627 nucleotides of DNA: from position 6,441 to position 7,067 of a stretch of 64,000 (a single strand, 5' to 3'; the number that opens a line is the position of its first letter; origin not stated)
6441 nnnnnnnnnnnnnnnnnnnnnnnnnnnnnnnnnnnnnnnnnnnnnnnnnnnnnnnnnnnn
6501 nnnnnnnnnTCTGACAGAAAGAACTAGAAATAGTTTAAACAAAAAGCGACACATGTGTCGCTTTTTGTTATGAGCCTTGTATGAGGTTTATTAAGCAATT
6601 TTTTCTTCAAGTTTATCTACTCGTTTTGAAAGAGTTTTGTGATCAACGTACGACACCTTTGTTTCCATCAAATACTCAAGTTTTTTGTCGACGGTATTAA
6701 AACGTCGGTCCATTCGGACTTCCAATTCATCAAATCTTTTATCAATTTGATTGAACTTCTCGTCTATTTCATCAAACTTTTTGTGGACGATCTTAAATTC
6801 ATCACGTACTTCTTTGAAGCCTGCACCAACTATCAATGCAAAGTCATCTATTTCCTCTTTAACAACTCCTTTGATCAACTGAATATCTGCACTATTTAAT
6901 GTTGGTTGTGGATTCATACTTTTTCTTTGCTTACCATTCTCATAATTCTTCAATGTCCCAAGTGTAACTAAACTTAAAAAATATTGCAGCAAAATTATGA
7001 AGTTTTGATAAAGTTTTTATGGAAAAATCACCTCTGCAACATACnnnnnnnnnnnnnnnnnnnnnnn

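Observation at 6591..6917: Paralogous coiled-coil proteins bracketing the Liv transporter genes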

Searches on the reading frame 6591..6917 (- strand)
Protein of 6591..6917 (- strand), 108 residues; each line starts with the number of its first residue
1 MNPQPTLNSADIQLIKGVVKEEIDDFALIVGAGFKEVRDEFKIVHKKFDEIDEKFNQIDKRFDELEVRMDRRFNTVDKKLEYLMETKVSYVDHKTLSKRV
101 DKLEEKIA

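Call 4: search_protein_families(library=pfam, proteins=[window:6591-6917:-], max_evalue=10)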
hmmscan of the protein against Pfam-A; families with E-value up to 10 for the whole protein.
window:6591-6917:- (108 aa): 15 families
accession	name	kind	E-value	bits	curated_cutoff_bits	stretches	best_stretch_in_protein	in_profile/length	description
PF07303.18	Occludin_ELL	-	0.00047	21.3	31.2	1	34-107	17-89/101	Occludin homology domain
PF24611.2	Spectrin_Anc-1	-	0.0033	18.1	33.2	1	46-106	18-78/115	Nuclear anchorage protein 1, spectrin-like repeat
PF10779.14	XhlA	-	0.0093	16.6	34.7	2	50-81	1-35/67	Haemolysin XhlA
PF07889.17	DUF1664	-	0.022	15.2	34.6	1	35-71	83-119/124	Protein of unknown function (DUF1664)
PF13729.12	TraF_2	-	0.023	14.4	25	1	22-89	14-79/264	F plasmid transfer operon, TraF, protein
PF04210.18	MtrG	-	0.034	14.5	27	1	38-56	9-27/64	Tetrahydromethanopterin S-methyltransferase, subunit G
PF23991.1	DUF7310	-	0.045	14.7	40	1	44-69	28-53/83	Coiled-coil region of unknown function (DUF7310)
PF20667.3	Sec10_N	-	0.046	14.3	27.4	1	37-101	33-100/118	Exocyst complex component Sec10, N-terminal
PF08954.16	Trimer_CC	-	0.047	13.8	27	1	96-107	38-49/52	Trimerisation motif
PF01519.22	DUF16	-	0.057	14.3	40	1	35-66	72-103/104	Protein of unknown function DUF16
PF12072.13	RNase_Y_N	-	0.085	12.7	32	1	48-107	73-133/201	RNase Y N-terminal region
PF06825.17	HSBP1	-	0.12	12.7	28.6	0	96-108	32-44/51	Heat shock factor binding protein 1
PF01601.21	CoV_S2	-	0.17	10.9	40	1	44-93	254-306/521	Coronavirus spike glycoprotein S2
PF16526.10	CLZ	-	0.18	12.6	26.7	1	51-105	15-70/71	C-terminal leucine zipper domain of cyclic nucleotide-gated channels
PF04513.17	Baculo_PEP_C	-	0.25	11.8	38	1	44-104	36-91/140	Baculovirus polyhedron envelope protein, PEP, C terminus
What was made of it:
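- Closest known: Generic coiled-coil Pfam families. Different: For ccA and ccB every hit is below the curated cut-off (call 4).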

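Call 9: find_homologous_proteins(query=window:6594-6917:-)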
Query window:6594-6917:- (108 aa): 3 proteins with E <= 0.001 among 10 candidates.
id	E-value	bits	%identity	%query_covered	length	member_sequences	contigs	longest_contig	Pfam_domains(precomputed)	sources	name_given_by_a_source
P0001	2.1e-61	222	100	100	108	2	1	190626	-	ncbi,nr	ncbi:MAG: hypothetical protein HZA80_01840 [Candidatus Taylorbacteria bacterium]|nr:hypothetical pro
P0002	7.9e-26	108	61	100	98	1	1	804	-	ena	-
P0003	3.5e-22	96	57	99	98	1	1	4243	-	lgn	-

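Call 10: search_protein_families(library=ncbifam, proteins=[window:6594-6917:-], max_evalue=1)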
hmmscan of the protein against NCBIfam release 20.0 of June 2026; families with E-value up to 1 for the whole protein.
window:6594-6917:- (108 aa): 10 families
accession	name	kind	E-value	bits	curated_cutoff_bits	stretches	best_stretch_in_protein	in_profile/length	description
NF048001.1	GTP_morpho_1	equivalog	0.0043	16.8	50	1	42-69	20-47/70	GTA head formation protein, RCAP_rcc01685 family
TIGR01149.1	mtrG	equivalog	0.005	16.7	50.65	1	38-55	11-28/70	tetrahydromethanopterin S-methyltransferase subunit MtrG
NF041757.1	EfeO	equivalog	0.045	12.8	270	1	53-107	302-352/359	iron uptake system protein EfeO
TIGR04166.1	methano_MtrB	equivalog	0.11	12.8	50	0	42-74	26-58/95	tetrahydromethanopterin S-methyltransferase subunit MtrB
NF007927.0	PRK10642.1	equivalog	0.14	10.9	544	1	12-71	430-490/500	glycine betaine/L-proline transporter ProP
NF033478.1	YadA_autotrans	exception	0.17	10.8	750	1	47-73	364-390/459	trimeric autotransporter adhesin YadA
NF052344.1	slr1601_fam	subfamily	0.21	11.6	70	1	44-77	35-68/91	slr1601 family putative cell division protein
NF035934.1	ESAT6_2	subfamily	0.22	11.8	100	0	56-93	48-85/96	pore-forming ESAT-6 family protein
NF033632.1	SLATT_4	domain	0.28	11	55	0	30-70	89-129/154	SLATT domain-containing protein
NF053525.1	thylo_ssr2422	subfamily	0.87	10.1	38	0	43-66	13-36/77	ssr2422 family thylakoid membrane protein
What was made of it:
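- On Liv / HAAT ABC transporter component: Pfam and NCBIfam scans of ccA and ccB give no ABC, permease or binding-protein hit (calls 4, 10).
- No DNA-binding domain was detected (calls 4, 10).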

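Call 13: find_encoding_contigs(protein=P0003, flank=5000)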
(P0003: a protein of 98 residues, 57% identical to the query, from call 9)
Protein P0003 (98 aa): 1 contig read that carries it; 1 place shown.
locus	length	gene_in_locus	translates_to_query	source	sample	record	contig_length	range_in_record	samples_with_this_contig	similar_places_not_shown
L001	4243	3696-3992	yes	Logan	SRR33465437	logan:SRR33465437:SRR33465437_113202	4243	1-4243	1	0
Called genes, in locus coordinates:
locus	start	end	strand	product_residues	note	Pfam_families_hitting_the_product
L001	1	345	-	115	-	?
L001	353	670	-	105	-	-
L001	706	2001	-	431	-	PF03129:HGTP_anticodon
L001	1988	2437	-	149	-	PF10502:Peptidase_S26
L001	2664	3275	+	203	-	PF01195:Pept_tRNA_hydro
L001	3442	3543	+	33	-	-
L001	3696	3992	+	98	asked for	-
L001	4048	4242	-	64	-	?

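Call 19: search_protein_representatives(alignment_id=A1)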
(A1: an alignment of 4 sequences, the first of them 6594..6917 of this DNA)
Query: 4 sequences, 98 profile positions. Proteins with E-value up to 0.001 (for the whole library): 1085; up to 1e-10: 15; up to 1e-30: 2. The best 150 are listed.
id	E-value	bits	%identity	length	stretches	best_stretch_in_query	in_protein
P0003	5.9e-46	170.6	-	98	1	1-98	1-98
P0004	2.1e-41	156.1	-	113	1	1-98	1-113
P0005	1.3e-23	99.0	-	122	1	3-97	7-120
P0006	3.1e-14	68.9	-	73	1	27-97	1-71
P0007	1.2e-13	67.0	-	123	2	23-97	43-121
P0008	4.7e-13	65.1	-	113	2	7-73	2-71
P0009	1.1e-12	63.9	-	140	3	24-73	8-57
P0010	1.5e-12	63.5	-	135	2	19-97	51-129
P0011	5.8e-12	61.6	-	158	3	23-74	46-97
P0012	1.1e-11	60.8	-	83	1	24-97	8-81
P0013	5.4e-11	58.5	-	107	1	15-97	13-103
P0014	7.7e-11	58.0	-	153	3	10-74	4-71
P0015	8.8e-11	57.8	-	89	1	26-97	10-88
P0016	9.3e-11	57.8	-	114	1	13-97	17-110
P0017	1.0e-10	57.6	-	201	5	19-73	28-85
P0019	1.3e-10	57.3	-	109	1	11-96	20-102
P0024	2.6e-10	56.3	-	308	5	39-76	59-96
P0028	8.8e-10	54.6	-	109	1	12-97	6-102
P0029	9.6e-10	54.5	-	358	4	24-97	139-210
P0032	1.4e-09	54.0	-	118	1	23-97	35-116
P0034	1.8e-09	53.7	-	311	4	19-72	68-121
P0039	2.1e-09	53.4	-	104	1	20-98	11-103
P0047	4.7e-09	52.3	-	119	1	14-74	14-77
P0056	9.8e-09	51.3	-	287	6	38-83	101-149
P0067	1.7e-08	50.5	-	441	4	39-74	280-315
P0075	2.4e-08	50.0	-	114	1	6-98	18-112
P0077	2.9e-08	49.8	-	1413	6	33-96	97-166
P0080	3.1e-08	49.7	-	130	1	21-96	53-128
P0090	6.0e-08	48.8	-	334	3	22-80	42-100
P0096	8.0e-08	48.4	-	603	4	22-95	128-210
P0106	1.2e-07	47.8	-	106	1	7-96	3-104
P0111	1.4e-07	47.6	-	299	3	36-73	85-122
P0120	2.1e-07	47.0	-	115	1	9-92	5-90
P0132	3.4e-07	46.3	-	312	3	34-74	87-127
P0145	4.6e-07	45.9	-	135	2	18-74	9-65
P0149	5.3e-07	45.7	-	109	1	7-75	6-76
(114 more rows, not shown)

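Call 21: search_protein_families(library=pfam, proteins=[P0005, P0007, P0010, P0013, P0016, P0019, P0028, P0032, P0039, P0075], max_evalue=0.01)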
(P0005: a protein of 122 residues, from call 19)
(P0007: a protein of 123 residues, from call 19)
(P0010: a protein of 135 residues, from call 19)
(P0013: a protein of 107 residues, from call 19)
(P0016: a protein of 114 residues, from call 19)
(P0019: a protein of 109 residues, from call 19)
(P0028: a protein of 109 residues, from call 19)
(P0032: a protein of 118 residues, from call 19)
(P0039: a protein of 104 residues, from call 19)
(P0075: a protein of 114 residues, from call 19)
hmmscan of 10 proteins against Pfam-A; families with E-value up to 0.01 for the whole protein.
P0005 (122 aa): 0 families

P0007 (123 aa): 4 families
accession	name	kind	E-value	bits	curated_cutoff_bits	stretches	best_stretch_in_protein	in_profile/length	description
PF15082.11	DUF4549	-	0.00043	20.6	27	0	26-59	7-40/142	Domain of unknown function (DUF4549)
PF05597.16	Phasin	-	0.00082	19.9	28.8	0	60-121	54-121/126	Poly(hydroxyalcanoate) granule associated protein (phasin)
PF06825.17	HSBP1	-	0.001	19.3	28.6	0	71-97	13-39/51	Heat shock factor binding protein 1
PF04799.18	Fzo_mitofusin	-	0.0035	17.3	27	0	61-108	95-142/161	fzo-like conserved region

P0010 (135 aa): 2 families
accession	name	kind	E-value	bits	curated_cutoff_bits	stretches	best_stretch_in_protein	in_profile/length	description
PF17072.10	Spike_torovirin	-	0.00022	19.8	35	1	33-105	880-953/1272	Torovirinae spike glycoprotein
PF23991.1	DUF7310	-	0.0074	17.2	40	0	59-91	22-53/83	Coiled-coil region of unknown function (DUF7310)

P0013 (107 aa): 2 families
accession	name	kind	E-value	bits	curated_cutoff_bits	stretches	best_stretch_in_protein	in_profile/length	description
PF01442.23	Apolipoprotein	-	0.00039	20.6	90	1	19-103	18-97/190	Apolipoprotein A1/A4/E domain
PF25623.1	T4_CASP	-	0.0038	17.3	27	1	15-65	28-79/247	T4-phage like capsid assembly scaffolding protein family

P0016 (114 aa): 1 family
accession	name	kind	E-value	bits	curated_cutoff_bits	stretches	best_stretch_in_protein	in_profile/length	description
PF20400.3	BAR_4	-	0.0092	16.2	27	0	11-70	26-85/192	BAR-like domain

P0019 (109 aa): 1 family
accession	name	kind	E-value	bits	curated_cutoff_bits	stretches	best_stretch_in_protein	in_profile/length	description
PF25014.1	NET2A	-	0.0075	16.6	33.1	0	26-100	103-173/235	NET2A-like domain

P0028 (109 aa): 0 families

P0032 (118 aa): 1 family
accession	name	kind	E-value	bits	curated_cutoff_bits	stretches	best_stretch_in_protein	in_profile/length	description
PF04513.17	Baculo_PEP_C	-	0.0077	16.7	38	0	16-93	23-98/140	Baculovirus polyhedron envelope protein, PEP, C terminus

P0039 (104 aa): 2 families
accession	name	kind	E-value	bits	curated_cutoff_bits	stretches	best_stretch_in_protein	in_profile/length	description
PF07889.17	DUF1664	-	0.0023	18.4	34.6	1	24-103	45-118/124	Protein of unknown function (DUF1664)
PF24850.1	CC_BshC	-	0.0091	16.3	27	0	31-95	41-105/159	Bacillithiol biosynthesis BshC, C-terminal coiled-coil domain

P0075 (114 aa): 0 families

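Call 22: search_protein_families(library=phrogs, proteins=[window:6594-6917:-, P0005, P0013, P0016, P0019, P0028, P0032], max_evalue=0.01)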
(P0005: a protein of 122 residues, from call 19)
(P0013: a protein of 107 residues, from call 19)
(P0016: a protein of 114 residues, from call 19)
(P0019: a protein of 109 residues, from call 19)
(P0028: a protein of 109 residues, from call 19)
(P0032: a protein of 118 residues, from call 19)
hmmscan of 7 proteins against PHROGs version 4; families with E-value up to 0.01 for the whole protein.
window:6594-6917:- (108 aa): 7 families
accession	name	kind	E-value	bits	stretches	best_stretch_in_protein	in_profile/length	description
phrog_6701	-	unknown function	6.6e-08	33.5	1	44-103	69-128/169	-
phrog_5553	-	unknown function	0.00019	22.7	1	34-106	16-92/114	-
phrog_15851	-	unknown function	0.00028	22.3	1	42-88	39-86/117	-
phrog_15808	-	unknown function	0.0015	19.5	1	36-107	72-133/142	-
phrog_12015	-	unknown function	0.0022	18.6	1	42-101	94-157/165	-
phrog_11953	-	DNA, RNA and nucleotide metabolism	0.0062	17.3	0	17-64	63-110/154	exonuclease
phrog_27382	-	unknown function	0.0077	16.9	0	48-69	25-46/51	-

P0005 (122 aa): 1 family
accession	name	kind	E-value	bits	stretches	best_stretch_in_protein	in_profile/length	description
phrog_10762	-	unknown function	0.0065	17.7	0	71-117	22-65/72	-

P0013 (107 aa): 0 families

P0016 (114 aa): 6 families
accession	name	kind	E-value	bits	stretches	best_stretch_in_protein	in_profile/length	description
phrog_6701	-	unknown function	5.3e-08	33.8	1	44-105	66-127/169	-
phrog_12015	-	unknown function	6.3e-05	23.6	1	39-92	88-143/165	-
phrog_5553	-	unknown function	0.00039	21.6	1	19-109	9-106/114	-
phrog_15851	-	unknown function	0.00067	21.1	0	53-92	48-87/117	-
phrog_26280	-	unknown function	0.0012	19.3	1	13-114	12-114/251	-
phrog_9427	-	head and packaging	0.0048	17.1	1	10-88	342-416/453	head maturation protease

P0019 (109 aa): 1 family
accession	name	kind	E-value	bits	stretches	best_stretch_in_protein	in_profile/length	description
phrog_5225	-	unknown function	0.00016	23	1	33-102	8-65/92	-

P0028 (109 aa): 1 family
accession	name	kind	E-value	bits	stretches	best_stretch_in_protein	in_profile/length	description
phrog_6701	-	unknown function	0.0026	18.5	1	32-97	62-127/169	-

P0032 (118 aa): 4 families
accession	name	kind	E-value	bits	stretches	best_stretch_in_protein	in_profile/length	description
phrog_6701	-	unknown function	5.6e-07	30.5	1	47-111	63-127/169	-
phrog_15851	-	unknown function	7.8e-06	27.3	0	63-97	52-86/117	-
phrog_5553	-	unknown function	1.1e-05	26.6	0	51-105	17-65/114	-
phrog_12015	-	unknown function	0.00022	21.9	0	53-116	88-149/165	-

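Call 35: find_encoding_contigs(protein=P0080, flank=6000, max_places=1)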
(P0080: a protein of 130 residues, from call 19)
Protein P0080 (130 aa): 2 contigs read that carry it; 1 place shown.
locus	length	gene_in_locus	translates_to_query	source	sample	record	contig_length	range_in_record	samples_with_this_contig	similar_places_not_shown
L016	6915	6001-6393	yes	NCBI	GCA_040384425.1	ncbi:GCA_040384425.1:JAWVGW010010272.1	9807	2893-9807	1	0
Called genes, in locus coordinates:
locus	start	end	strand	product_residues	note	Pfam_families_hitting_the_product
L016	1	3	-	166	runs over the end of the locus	PF13238:AAA_18 (faint)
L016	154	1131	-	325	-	-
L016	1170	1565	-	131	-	PF00072:Response_reg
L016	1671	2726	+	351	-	PF00044:Gp_dh_N, PF02800:Gp_dh_C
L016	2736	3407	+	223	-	-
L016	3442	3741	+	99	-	-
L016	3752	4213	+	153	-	PF02502:LacAB_rpiB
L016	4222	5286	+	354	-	-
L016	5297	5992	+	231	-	PF00834:Ribul_P_3_epim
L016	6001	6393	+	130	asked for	-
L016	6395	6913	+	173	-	?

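Call 40: search_protein_families(library=padloc, proteins=[window:6594-6917:-, P0005, P0013], max_evalue=0.01)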
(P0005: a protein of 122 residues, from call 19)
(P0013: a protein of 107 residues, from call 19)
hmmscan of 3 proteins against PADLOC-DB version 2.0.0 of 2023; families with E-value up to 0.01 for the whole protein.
window:6594-6917:- (108 aa): 1 family
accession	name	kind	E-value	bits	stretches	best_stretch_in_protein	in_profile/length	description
PDLC01177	CorA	-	0.00047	18.3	1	45-108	13-74/117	CorA-like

P0005 (122 aa): 0 families

P0013 (107 aa): 1 family
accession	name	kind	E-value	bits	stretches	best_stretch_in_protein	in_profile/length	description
PDLC00649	ZorA3|ZorA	-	0.0011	15.4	1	12-83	313-387/698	MotA/ExbB/TolQ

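Call 47: list_cluster_members(proteins=[P0005, P0008, P0106, P0120, P0145, P0149, P0047, P0039, P0013, P0016])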
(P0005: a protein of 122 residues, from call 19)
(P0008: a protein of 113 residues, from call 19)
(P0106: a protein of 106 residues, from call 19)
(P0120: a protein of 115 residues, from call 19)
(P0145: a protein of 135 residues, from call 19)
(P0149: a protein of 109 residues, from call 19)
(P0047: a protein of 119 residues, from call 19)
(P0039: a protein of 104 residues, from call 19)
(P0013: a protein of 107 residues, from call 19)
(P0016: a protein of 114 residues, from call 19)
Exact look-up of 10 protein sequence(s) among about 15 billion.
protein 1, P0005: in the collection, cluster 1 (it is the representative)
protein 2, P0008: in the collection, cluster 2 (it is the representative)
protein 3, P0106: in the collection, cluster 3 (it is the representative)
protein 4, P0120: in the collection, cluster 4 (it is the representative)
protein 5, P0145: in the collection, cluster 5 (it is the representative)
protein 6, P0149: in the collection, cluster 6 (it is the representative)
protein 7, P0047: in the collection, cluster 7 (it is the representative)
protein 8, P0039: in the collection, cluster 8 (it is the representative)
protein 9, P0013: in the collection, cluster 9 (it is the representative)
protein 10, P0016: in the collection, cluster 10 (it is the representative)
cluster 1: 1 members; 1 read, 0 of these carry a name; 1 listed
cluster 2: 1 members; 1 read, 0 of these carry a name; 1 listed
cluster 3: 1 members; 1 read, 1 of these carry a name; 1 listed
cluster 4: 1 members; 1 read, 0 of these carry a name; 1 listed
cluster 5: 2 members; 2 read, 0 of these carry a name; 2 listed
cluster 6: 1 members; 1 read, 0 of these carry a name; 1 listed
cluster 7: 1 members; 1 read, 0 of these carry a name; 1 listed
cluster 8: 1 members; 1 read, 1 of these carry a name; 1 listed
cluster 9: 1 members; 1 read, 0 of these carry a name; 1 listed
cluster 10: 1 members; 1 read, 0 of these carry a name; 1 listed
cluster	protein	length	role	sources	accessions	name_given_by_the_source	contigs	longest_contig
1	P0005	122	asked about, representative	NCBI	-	-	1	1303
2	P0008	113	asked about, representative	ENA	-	-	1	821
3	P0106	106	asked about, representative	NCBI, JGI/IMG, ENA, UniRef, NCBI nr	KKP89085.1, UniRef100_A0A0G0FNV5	MAG: hypothetical protein UR93_C0003G0022 [Berkelbacteria bacterium GW2011_GWA2_35_9] | Uncharacterized protein n=1 Tax=Berkelbacteria bacterium GW2011_GWA2_35_9 TaxID=1618333 ...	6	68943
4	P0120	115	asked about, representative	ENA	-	-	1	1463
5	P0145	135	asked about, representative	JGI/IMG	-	-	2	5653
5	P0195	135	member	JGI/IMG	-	-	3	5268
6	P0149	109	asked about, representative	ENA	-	-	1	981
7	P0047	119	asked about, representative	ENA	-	-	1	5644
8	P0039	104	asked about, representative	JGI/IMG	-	hypothetical protein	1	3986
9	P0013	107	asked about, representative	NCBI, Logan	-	-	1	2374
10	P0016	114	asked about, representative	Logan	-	-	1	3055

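Call 57: search_protein_families(library=pfam, alignment_id=A4, max_evalue=0.001)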
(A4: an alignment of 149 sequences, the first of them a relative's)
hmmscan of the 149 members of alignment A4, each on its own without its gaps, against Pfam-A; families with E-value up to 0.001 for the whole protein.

A. member 1, P0001 (108 aa): 1 family
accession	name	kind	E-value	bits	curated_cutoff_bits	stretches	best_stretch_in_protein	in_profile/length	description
PF07303.18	Occludin_ELL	-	0.00047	21.3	31.2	1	34-107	17-89/101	Occludin homology domain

B. families by the number of members that match (of 149 scanned): 125 families (the first 25 are shown)
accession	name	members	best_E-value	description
PF23991.1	DUF7310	40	1e-11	Coiled-coil region of unknown function (DUF7310)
PF07889.17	DUF1664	33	7.4e-09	Protein of unknown function (DUF1664)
PF04513.17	Baculo_PEP_C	28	4.1e-08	Baculovirus polyhedron envelope protein, PEP, C terminus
PF01442.23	Apolipoprotein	22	1e-08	Apolipoprotein A1/A4/E domain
PF06825.17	HSBP1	19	4.1e-08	Heat shock factor binding protein 1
PF02601.20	Exonuc_VII_L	19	4.5e-08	Exonuclease VII, large subunit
PF01519.22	DUF16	17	1.9e-07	Protein of unknown function DUF16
PF06419.17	COG6_N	15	2.1e-08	Conserved oligomeric complex COG6, N-terminal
PF04108.17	ATG17_like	14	1.6e-06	Autophagy protein ATG17-like domain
PF10779.14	XhlA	13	2.2e-09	Haemolysin XhlA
PF05531.17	NPV_P10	13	2.8e-07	Nucleopolyhedrovirus P10 protein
PF09763.15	Sec3_CC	12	3.5e-07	Exocyst complex component Sec3, coiled-coil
PF06160.17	EzrA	11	1.7e-06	Septation ring formation regulator, EzrA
PF00261.25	Tropomyosin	10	1.1e-09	Tropomyosin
PF17072.10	Spike_torovirin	10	1.9e-09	Torovirinae spike glycoprotein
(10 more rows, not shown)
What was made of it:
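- Closest known: Generic coiled-coil Pfam families. Same: Weak hits to many family members: DUF7310 in 40 of 149, DUF1664 in 33 of 149 (call 57).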
